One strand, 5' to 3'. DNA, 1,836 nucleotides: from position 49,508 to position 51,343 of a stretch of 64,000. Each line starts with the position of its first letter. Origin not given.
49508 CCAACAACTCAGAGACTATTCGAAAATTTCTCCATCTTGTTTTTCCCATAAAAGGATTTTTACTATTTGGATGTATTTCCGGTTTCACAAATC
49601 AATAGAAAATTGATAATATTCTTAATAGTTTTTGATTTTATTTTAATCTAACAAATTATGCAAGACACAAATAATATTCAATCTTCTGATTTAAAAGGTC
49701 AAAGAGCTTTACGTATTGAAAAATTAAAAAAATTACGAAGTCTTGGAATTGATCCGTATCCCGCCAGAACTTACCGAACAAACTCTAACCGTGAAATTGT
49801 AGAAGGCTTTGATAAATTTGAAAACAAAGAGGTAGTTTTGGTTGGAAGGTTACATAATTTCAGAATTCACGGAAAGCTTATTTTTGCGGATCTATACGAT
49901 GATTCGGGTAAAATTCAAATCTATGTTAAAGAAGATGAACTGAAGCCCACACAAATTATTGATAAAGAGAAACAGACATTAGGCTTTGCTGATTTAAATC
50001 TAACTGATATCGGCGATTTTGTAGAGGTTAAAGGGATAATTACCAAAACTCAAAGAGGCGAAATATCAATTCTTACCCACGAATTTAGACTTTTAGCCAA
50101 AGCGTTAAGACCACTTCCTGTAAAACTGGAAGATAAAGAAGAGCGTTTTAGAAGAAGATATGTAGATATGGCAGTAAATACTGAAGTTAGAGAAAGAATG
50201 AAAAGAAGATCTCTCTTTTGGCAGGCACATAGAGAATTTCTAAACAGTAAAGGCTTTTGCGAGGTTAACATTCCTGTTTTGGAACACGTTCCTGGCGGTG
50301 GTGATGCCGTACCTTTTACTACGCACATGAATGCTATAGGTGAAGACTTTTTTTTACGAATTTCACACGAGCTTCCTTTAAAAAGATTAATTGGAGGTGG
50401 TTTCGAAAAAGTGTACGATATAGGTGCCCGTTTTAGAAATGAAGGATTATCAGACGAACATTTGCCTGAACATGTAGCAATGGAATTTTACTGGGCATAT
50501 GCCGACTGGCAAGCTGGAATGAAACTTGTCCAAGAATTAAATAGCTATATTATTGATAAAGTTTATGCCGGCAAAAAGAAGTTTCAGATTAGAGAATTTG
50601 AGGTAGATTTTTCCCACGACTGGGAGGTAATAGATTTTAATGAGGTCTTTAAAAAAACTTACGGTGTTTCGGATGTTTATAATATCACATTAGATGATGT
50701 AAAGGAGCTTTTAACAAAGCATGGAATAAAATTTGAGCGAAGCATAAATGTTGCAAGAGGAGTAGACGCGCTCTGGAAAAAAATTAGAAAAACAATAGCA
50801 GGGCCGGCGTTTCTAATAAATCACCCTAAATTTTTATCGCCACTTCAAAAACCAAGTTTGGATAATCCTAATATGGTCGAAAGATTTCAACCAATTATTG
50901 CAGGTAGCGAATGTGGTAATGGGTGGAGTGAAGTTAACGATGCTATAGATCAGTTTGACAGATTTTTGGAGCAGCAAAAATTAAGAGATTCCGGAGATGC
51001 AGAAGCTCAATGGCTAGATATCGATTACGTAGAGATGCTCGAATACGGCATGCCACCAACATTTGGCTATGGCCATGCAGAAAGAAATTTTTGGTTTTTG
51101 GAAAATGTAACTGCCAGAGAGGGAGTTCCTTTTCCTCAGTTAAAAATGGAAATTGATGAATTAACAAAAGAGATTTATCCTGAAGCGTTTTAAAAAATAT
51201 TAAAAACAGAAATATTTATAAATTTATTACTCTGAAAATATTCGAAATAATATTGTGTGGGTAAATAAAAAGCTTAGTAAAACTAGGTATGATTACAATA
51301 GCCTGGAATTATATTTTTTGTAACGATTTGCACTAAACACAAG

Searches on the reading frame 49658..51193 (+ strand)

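Call 74: search_protein_families(library=pfam, proteins=[window:49658-51193:+], max_evalue=0.00001)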
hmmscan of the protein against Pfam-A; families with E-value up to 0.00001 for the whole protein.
window:49658-51193:+ (511 aa): 2 families
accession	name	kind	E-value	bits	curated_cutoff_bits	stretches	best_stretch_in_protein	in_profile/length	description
PF00152.25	tRNA-synt_2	-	3e-55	187.9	25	1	160-494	2-306/308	tRNA synthetases class II (D, K and N)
PF01336.31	tRNA_anti-codon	-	1.3e-12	47.9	27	1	59-146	1-75/75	OB-fold nucleic acid binding domain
